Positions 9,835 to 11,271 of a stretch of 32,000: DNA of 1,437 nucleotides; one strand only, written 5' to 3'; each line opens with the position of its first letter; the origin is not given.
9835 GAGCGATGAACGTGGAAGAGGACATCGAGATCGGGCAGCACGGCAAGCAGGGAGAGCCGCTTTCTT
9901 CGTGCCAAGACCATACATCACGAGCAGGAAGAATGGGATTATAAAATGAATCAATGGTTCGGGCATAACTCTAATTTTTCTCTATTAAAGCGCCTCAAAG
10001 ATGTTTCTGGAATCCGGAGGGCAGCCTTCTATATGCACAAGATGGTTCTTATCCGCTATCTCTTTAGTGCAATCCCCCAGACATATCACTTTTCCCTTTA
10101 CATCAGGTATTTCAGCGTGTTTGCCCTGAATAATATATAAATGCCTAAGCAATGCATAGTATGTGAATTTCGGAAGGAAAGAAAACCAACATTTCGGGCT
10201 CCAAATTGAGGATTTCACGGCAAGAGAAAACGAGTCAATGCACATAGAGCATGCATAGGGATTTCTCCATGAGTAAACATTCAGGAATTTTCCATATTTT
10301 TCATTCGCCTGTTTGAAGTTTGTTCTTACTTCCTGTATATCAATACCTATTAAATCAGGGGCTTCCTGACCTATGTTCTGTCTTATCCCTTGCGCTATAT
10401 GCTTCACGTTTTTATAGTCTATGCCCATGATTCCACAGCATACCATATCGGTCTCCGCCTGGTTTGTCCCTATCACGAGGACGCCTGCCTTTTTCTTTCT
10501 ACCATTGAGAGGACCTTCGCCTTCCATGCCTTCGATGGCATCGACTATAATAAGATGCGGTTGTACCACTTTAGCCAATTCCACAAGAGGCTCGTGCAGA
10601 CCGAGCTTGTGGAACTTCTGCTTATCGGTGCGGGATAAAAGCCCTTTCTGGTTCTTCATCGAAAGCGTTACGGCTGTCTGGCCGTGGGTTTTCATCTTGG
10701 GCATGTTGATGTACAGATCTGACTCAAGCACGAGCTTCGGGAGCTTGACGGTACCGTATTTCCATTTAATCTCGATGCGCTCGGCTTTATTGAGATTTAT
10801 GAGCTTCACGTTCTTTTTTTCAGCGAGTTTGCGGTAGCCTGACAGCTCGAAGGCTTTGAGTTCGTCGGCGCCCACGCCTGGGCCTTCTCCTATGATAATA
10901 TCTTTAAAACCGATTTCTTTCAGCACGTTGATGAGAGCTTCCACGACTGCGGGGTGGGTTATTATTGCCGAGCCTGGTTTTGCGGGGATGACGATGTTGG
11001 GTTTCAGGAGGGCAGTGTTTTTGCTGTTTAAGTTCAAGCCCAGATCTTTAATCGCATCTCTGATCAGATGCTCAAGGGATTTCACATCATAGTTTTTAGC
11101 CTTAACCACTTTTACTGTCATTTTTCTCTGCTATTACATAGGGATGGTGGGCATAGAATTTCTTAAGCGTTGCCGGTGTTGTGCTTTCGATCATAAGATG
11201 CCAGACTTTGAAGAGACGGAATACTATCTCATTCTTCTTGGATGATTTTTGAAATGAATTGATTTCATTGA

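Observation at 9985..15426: Divergent rSAM-UbiA-GT-C / GT4-methyltransferase-DUF362 module: candidate undescribed lipid-linked glycan (polyprenyl-phospho-sugar type) pathway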

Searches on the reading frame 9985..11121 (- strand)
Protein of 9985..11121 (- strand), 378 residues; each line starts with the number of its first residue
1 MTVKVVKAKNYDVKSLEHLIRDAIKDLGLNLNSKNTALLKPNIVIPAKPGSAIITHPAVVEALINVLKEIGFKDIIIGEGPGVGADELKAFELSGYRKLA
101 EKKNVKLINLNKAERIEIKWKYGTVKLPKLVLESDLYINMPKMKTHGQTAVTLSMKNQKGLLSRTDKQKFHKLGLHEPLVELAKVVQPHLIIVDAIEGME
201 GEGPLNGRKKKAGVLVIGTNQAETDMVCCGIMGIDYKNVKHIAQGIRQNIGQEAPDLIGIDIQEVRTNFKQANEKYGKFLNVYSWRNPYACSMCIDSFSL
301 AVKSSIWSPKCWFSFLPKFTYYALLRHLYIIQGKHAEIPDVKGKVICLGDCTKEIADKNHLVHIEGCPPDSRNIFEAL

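Call 4: search_protein_families(library=pfam, proteins=[window:9985-11121:-], max_evalue=0.01)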
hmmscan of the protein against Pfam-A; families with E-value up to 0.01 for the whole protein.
window:9985-11121:- (378 aa): 1 family
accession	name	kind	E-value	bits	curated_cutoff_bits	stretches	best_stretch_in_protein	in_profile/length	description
PF04015.17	DUF362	-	4e-52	177.6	24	1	38-229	2-199/200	Domain of unknown function (DUF362)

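Call 7: search_protein_families(library=ncbifam, proteins=[window:9985-11121:-], max_evalue=0.001)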
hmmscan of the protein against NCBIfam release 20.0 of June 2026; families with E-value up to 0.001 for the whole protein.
window:9985-11121:- (378 aa): 1 family
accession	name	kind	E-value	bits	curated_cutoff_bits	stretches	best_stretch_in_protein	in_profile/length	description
NF052623.1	Npun_F2552_fam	equivalog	1.2e-33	116.8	500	1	2-256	2-263/314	Npun_F2552 family protein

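Call 21: search_solved_structures(query=window:9985-11121:-, max_evalue=1)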
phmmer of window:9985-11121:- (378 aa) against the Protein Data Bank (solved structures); distinct sequences matched with E-value up to 1: 1.
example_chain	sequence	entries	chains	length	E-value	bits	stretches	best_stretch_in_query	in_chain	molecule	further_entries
2dh4_A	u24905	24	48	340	0.27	13.5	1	96-155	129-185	YPL069C | Geranylgeranyl pyrophosphate synthetase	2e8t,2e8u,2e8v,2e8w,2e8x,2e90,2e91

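Call 43: find_homologous_proteins(query=window:9985-11121:-, max_evalue=1e-10)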
Query window:9985-11121:- (378 aa): 650 proteins with E <= 1e-10 among 2895 candidates; the best 120 are listed.
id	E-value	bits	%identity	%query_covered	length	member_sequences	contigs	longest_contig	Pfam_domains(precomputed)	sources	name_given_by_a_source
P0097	4.9e-253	857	100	100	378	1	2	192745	PF04015.18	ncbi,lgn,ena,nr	ncbi:MAG: DUF362 domain-containing protein [Candidatus Methanoperedens sp.]|nr:DUF362 domain-contain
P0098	8.8e-218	741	85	100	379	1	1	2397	PF04015.18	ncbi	-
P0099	2.7e-214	729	82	100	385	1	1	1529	PF04015.18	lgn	-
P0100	8.3e-213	724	83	100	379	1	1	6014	PF04015.18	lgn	-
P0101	5.0e-212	722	81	100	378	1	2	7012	PF04015.18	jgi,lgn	jgi:uncharacterized protein (DUF362 family)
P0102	9.0e-211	718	81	100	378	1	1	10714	PF04015.18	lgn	-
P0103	2.0e-209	713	81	100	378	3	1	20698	PF04015.18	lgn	-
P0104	6.0e-209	712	82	100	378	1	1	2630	PF04015.18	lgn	-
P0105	7.9e-208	708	80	100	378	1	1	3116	PF04015.18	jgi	jgi:uncharacterized protein (DUF362 family)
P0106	4.2e-207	706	80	100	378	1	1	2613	PF04015.18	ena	-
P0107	5.2e-207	705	81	100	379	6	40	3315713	PF04015.18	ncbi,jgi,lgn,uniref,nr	ncbi:hypothetical protein ANME2D_02813 [Candidatus Methanoperedens nitroreducens]|uniref:DUF362 doma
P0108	7.4e-202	688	78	100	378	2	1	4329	PF04015.18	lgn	-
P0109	7.5e-202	688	79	100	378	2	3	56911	PF04015.18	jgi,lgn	-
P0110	1.3e-201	688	78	100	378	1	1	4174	PF04015.18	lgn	-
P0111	5.3e-200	682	78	100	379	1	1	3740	PF04015.18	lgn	-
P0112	1.0e-197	675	76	99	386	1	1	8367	PF04015.18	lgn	-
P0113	7.5e-197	672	76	99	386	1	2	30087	PF04015.18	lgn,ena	-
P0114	2.2e-196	670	77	100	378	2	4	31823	PF04015.18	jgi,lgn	-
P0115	1.2e-192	658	74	99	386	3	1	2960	PF04015.18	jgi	jgi:uncharacterized protein (DUF362 family)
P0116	2.4e-186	637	72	100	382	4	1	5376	PF04015.18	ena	-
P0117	7.7e-184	629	70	100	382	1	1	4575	PF04015.18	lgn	-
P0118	8.9e-181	619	70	100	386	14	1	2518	PF04015.18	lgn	-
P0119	2.6e-180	617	71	100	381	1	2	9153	PF04015.18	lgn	-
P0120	1.2e-178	612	71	100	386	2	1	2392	PF04015.18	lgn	-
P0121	9.6e-178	609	69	100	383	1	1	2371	PF04015.18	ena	-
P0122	1.6e-177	608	68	100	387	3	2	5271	PF04015.18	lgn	-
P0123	5.8e-177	606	67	100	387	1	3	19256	PF04015.18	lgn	-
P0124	3.4e-176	604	69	100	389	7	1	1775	PF04015.18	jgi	jgi:uncharacterized protein (DUF362 family)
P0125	1.1e-175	602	67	100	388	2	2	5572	PF04015.18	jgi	jgi:uncharacterized protein (DUF362 family)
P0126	3.3e-175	601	68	100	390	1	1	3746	PF04015.18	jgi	jgi:uncharacterized protein (DUF362 family)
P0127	4.8e-175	600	68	100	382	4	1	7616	PF04015.18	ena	-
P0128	5.1e-173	593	67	100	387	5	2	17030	PF04015.18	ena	-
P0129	1.3e-171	589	66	100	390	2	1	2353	PF04015.18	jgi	-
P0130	9.0e-170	583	68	100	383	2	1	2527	PF04015.18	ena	-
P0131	1.2e-169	582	68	100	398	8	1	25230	PF04015.18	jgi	jgi:uncharacterized protein (DUF362 family)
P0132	2.1e-169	582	68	100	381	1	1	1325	PF04015.18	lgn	-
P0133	2.3e-169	581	67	100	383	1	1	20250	PF04015.18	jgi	jgi:uncharacterized protein (DUF362 family)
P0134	3.3e-169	581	66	100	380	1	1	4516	PF04015.18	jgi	jgi:uncharacterized protein (DUF362 family)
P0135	9.4e-169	579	65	100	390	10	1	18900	PF04015.18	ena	-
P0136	2.8e-168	578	68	100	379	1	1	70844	PF04015.18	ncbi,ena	-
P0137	6.1e-168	577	68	100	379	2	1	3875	PF04015.18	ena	-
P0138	2.7e-167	575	66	99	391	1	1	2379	PF04015.18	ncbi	-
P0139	1.1e-166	573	67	100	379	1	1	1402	PF04015.18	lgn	-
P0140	2.0e-166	572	66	100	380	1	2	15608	PF04015.18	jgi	jgi:uncharacterized protein (DUF362 family)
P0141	8.3e-166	570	65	100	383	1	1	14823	PF04015.18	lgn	-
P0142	1.4e-165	569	66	100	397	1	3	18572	PF04015.18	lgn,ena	-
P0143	2.0e-165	568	66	100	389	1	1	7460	PF04015.18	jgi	jgi:uncharacterized protein (DUF362 family)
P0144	3.3e-165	568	66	100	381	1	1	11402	PF04015.18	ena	-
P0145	3.9e-163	561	66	100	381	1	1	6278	PF04015.18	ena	-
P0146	2.0e-159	549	64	100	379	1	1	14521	PF04015.18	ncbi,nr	ncbi:MAG: DUF362 domain-containing protein [Methanophagales archaeon ANME-1-THS]|nr:MAG: DUF362 doma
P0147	2.2e-159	549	63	100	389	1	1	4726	PF04015.18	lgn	-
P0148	7.3e-159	547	64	100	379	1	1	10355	PF04015.18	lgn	-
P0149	3.5e-157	541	62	100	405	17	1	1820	PF04015.18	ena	-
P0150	4.1e-152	525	61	99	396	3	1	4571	PF04015.18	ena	-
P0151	2.0e-149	516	62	97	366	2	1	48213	PF04015.18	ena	-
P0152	2.5e-147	509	59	100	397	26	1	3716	PF04015.18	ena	-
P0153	3.3e-144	499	56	100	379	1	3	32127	PF04015.18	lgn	-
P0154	7.5e-138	478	54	100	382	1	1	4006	PF04015.18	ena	-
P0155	5.9e-134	465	54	100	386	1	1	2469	PF04015.18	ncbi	ncbi:DUF362 domain-containing protein [Candidatus Altiarchaeota archaeon]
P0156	7.8e-134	465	55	100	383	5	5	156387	PF04015.18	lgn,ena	-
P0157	1.5e-132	460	63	85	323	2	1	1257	PF04015.18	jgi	-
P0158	2.7e-131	456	52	100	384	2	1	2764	PF04015.18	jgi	jgi:uncharacterized protein (DUF362 family)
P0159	5.3e-131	455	53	100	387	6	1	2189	PF04015.18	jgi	-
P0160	7.6e-120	418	48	100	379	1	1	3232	PF04015.18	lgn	-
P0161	8.2e-120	418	51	100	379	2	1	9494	PF04015.18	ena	-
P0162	1.2e-119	418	51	100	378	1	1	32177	PF04015.18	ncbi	ncbi:MAG: DUF362 domain-containing protein [Candidatus Altiarchaeota archaeon]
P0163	3.2e-119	416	50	100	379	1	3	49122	PF04015.18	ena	-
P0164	3.8e-119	416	50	100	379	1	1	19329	PF04015.18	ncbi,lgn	ncbi:MAG: DUF362 domain-containing protein [Candidatus Altiarchaeota archaeon]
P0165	5.5e-119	416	47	100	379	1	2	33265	PF04015.18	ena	-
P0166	8.2e-119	415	48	100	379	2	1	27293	PF04015.18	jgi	jgi:uncharacterized protein (DUF362 family)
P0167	2.2e-118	414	47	100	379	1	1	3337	PF04015.18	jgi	jgi:uncharacterized protein (DUF362 family)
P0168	2.6e-118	413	49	100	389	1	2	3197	PF04015.18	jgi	jgi:uncharacterized protein (DUF362 family)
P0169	3.6e-118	413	47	100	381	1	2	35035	PF04015.18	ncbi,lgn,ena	-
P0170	4.1e-118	413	48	100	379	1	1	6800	PF04015.18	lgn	-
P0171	5.8e-118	412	48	100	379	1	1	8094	PF04015.18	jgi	jgi:uncharacterized protein (DUF362 family)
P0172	8.8e-118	412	48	100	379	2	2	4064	PF04015.18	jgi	-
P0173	5.1e-117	409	47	100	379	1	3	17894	PF04015.18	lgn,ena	-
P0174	1.1e-116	408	48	100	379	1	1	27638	PF04015.18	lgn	-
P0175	2.1e-116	407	49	100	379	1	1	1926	PF04015.18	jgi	jgi:uncharacterized protein (DUF362 family)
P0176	4.1e-116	406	48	98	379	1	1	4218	PF04015.18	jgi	jgi:uncharacterized protein (DUF362 family)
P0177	5.1e-116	406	46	100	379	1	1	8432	PF04015.18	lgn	-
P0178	5.8e-116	406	48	100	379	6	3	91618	PF04015.18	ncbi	-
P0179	9.2e-116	405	47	100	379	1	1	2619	PF04015.18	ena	-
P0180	1.9e-115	404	49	98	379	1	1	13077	PF04015.18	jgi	jgi:uncharacterized protein (DUF362 family)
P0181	3.1e-115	403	48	100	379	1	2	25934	PF04015.18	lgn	-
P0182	9.5e-115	402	47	100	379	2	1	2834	PF04015.18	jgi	jgi:uncharacterized protein (DUF362 family)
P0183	1.8e-114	401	49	100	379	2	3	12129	PF04015.18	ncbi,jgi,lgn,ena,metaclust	metaclust:\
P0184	5.5e-114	399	45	100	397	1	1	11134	PF04015.18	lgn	-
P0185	7.2e-114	399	68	64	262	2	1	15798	PF04015.18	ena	-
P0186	1.9e-113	397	48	93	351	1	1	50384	PF04015.18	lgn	-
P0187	2.1e-113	397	46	100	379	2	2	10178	PF04015.18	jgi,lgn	jgi:uncharacterized protein (DUF362 family)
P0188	1.1e-112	395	48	100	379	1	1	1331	PF04015.18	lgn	-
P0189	1.8e-112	394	46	100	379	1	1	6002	PF04015.18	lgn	-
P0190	4.2e-112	393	47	100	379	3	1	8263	PF04015.18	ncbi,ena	-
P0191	1.6e-111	391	47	100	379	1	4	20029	PF04015.18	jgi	-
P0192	3.7e-111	390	46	100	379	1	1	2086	PF04015.18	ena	-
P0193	5.9e-111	389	46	100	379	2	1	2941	PF04015.18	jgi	-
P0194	6.2e-111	389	46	99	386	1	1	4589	PF04015.18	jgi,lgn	-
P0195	9.0e-111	389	45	100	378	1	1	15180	PF04015.18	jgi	jgi:uncharacterized protein (DUF362 family)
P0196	1.2e-110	388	49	93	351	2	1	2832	PF04015.18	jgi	-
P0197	1.2e-110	388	48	93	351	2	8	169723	PF04015.18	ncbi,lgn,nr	ncbi:MAG: DUF362 domain-containing protein [Candidatus Eisenbacteria bacterium]|nr:DUF362 domain-con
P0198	1.9e-110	388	46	100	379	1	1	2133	PF04015.18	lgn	-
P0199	2.0e-110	387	46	100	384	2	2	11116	PF04015.18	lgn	-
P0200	1.0e-109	385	46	100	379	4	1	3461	PF04015.18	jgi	-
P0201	2.1e-109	384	47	100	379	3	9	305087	PF04015.18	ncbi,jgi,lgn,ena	-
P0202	1.8e-108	381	45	99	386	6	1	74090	PF04015.18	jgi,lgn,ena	-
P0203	2.4e-108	381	46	100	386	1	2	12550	PF04015.18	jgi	jgi:uncharacterized protein (DUF362 family)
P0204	3.3e-108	380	47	99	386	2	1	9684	PF04015.18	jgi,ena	-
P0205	2.4e-107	377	49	90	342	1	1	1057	PF04015.18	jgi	jgi:uncharacterized protein (DUF362 family)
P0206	2.9e-106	374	45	100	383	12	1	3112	PF04015.18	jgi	-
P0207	5.3e-106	373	44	100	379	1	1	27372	PF04015.18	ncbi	-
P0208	6.7e-106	373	46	100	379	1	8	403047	PF04015.18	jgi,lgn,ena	-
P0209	4.0e-105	370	44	100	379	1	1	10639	PF04015.18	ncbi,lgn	-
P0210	3.6e-104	367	72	60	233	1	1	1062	PF04015.18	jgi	-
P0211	1.7e-103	365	44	100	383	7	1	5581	PF04015.18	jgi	jgi:uncharacterized protein (DUF362 family)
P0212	1.5e-102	362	45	100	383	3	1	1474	PF04015.18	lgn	-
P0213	3.2e-101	357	44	98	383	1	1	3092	PF04015.18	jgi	jgi:uncharacterized protein (DUF362 family)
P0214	1.9e-100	355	44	97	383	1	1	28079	PF04015.18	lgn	-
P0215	1.1e-99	352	64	63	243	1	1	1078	PF04015.18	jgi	jgi:hypothetical protein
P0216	1.6e-99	352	43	100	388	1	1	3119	PF04015.18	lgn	-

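Call 44: find_encoding_contigs(protein=P0162, flank=9000, max_places=1)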
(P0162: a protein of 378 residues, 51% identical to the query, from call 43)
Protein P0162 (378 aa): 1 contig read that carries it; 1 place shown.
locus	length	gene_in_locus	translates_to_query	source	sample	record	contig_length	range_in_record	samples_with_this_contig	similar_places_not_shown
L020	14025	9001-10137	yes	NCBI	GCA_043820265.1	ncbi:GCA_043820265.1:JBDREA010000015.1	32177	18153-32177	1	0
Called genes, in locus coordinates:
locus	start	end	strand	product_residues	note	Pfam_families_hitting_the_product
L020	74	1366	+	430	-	PF03446:NAD_binding_2 (faint), PF03721:UDPG_MGDP_dh_N, PF00984:UDPG_MGDP_dh, PF03720:UDPG_MGDP_dh_C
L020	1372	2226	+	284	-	PF00483:NTP_transferase, PF12804:NTP_transf_3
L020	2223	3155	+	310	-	PF01073:3Beta_HSD, PF01370:Epimerase, PF02719:Polysacc_synt_2 (faint), PF04321:RmlD_sub_bind (weak), PF07993:NAD_binding_4 (faint), PF16363:GDP_Man_Dehyd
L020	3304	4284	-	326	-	PF03706:LPG_synthase_TM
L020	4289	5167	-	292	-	PF01040:UbiA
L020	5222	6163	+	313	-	PF01073:3Beta_HSD, PF01370:Epimerase, PF02719:Polysacc_synt_2, PF04321:RmlD_sub_bind, PF05368:NmrA (weak), PF07993:NAD_binding_4, PF13460:NAD_binding_10, PF16363:GDP_Man_Dehyd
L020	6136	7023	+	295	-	PF00535:Glycos_transf_2, PF13641:Glyco_tranf_2_3, PF13632:Glyco_trans_2_3 (weak)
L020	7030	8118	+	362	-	PF04055:Radical_SAM, PF13186:SPASM (weak)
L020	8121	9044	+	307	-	PF08241:Methyltransf_11, PF13649:Methyltransf_25 (weak)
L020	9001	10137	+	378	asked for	PF04015:DUF362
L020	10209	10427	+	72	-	-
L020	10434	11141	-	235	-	PF13641:Glyco_tranf_2_3 (weak), PF00535:Glycos_transf_2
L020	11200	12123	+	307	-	PF01073:3Beta_HSD, PF01370:Epimerase, PF02719:Polysacc_synt_2, PF04321:RmlD_sub_bind, PF13460:NAD_binding_10 (weak), PF16363:GDP_Man_Dehyd, PF07993:NAD_binding_4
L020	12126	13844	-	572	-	PF04068:Fer4_RLI, PF00005:ABC_tran, PF02463:SMC_N (faint), PF13175:AAA_15 (faint), PF13476:AAA_23 (faint), PF13304:AAA_21 (faint), PF00005:ABC_tran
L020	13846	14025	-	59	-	PF13242:Hydrolase_like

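Call 45: find_encoding_contigs(protein=P0197, flank=9000, max_places=1)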
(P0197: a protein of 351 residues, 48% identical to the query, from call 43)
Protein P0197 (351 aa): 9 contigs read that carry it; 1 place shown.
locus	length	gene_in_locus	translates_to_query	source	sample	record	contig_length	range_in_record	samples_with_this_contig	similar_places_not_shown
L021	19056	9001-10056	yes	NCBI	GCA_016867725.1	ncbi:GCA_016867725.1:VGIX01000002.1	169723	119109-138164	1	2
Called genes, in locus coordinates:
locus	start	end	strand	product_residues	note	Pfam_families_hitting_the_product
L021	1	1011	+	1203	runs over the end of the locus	PF02463:SMC_N, PF13175:AAA_15 (weak), PF13304:AAA_21 (weak), PF13476:AAA_23, PF24161:CCDC39 (faint), PF06470:SMC_hinge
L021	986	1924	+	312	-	PF02881:SRP54_N (weak), PF06414:Zeta_toxin (faint), PF13604:AAA_30 (weak), PF00448:SRP54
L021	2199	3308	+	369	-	PF00383:dCMP_cyt_deam_1, PF14437:MafB19-deam (weak), PF01872:RibD_C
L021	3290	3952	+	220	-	PF00677:Lum_binding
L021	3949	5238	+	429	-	PF00926:DHBP_synthase, PF00925:GTP_cyclohydro2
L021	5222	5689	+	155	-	PF00885:DMRL_synthase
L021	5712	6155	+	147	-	PF01029:NusB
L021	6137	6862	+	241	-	PF00149:Metallophos, PF12850:Metallophos_2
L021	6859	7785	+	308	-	PF00535:Glycos_transf_2, PF13641:Glyco_tranf_2_3, PF13632:Glyco_trans_2_3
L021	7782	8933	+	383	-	PF04055:Radical_SAM, PF13186:SPASM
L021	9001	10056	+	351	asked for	PF04015:DUF362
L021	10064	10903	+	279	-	-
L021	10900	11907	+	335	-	PF03706:LPG_synthase_TM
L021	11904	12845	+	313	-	PF01073:3Beta_HSD, PF01370:Epimerase, PF02719:Polysacc_synt_2 (weak), PF04321:RmlD_sub_bind, PF13460:NAD_binding_10, PF16363:GDP_Man_Dehyd, PF07993:NAD_binding_4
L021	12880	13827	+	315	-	PF00535:Glycos_transf_2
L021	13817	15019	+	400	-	PF13579:Glyco_trans_4_4 (weak), PF00534:Glycos_transf_1, PF13692:Glyco_trans_1_4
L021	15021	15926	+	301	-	PF00535:Glycos_transf_2, PF12804:NTP_transf_3 (weak), PF13641:Glyco_tranf_2_3, PF13632:Glyco_trans_2_3 (weak)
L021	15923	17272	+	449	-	PF01663:Phosphodiest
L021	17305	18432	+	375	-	PF01075:Glyco_transf_9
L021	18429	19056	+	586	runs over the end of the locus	PF01663:Phosphodiest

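Call 46: find_encoding_contigs(protein=P0208, flank=9000, max_places=1)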
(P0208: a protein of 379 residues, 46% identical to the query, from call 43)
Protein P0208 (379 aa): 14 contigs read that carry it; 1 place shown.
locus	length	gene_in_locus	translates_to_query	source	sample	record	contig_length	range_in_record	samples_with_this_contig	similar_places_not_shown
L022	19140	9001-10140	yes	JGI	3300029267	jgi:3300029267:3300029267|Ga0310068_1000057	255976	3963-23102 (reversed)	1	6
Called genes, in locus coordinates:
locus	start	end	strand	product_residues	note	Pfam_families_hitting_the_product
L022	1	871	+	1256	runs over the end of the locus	PF02463:SMC_N, PF13175:AAA_15 (weak), PF13476:AAA_23, PF06470:SMC_hinge, PF13304:AAA_21 (weak)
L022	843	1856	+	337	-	PF02881:SRP54_N, PF00448:SRP54, PF13604:AAA_30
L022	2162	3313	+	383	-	PF00383:dCMP_cyt_deam_1, PF14437:MafB19-deam, PF01872:RibD_C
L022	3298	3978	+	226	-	PF00677:Lum_binding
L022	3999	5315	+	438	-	PF00926:DHBP_synthase, PF00925:GTP_cyclohydro2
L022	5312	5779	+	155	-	PF00885:DMRL_synthase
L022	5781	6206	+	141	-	PF01029:NusB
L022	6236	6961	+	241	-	PF00149:Metallophos, PF12850:Metallophos_2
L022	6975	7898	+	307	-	PF00535:Glycos_transf_2, PF13641:Glyco_tranf_2_3, PF13632:Glyco_trans_2_3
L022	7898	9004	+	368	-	PF04055:Radical_SAM, PF13186:SPASM (weak)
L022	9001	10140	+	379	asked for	PF04015:DUF362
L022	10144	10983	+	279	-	-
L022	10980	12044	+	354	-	PF03706:LPG_synthase_TM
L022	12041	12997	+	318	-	PF01073:3Beta_HSD, PF01370:Epimerase, PF02719:Polysacc_synt_2, PF04321:RmlD_sub_bind, PF07993:NAD_binding_4, PF13460:NAD_binding_10 (weak), PF16363:GDP_Man_Dehyd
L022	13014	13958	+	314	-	PF00535:Glycos_transf_2, PF10111:Glyco_tranf_2_2 (faint), PF13641:Glyco_tranf_2_3 (weak)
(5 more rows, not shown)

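Call 54: search_protein_families(library=pfam, proteins=[L020:4289-5167:-, L020:3304-4284:-, L021:10064-10903:+], max_evalue=0.01)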
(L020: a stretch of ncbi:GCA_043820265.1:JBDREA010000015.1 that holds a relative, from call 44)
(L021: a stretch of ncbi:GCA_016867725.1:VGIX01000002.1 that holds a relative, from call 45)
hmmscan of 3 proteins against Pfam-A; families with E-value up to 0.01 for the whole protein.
L020:4289-5167:- (292 aa): 1 family
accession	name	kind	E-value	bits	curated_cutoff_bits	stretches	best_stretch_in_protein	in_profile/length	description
PF01040.23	UbiA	-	1.7e-20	73.9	34.2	1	22-248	8-232/250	UbiA prenyltransferase family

L020:3304-4284:- (326 aa): 1 family
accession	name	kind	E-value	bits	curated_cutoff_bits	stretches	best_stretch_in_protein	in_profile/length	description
PF03706.18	LPG_synthase_TM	-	9.3e-43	147.2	33.4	1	11-308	7-302/302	Lysylphosphatidylglycerol synthase TM region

L021:10064-10903:+ (279 aa): 2 families
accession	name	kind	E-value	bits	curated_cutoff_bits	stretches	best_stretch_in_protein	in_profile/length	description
PF08241.18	Methyltransf_11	-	0.0018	19.3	21.2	1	48-130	8-87/95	Methyltransferase domain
PF13649.12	Methyltransf_25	-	0.0035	18.5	27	0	48-129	9-92/97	Methyltransferase domain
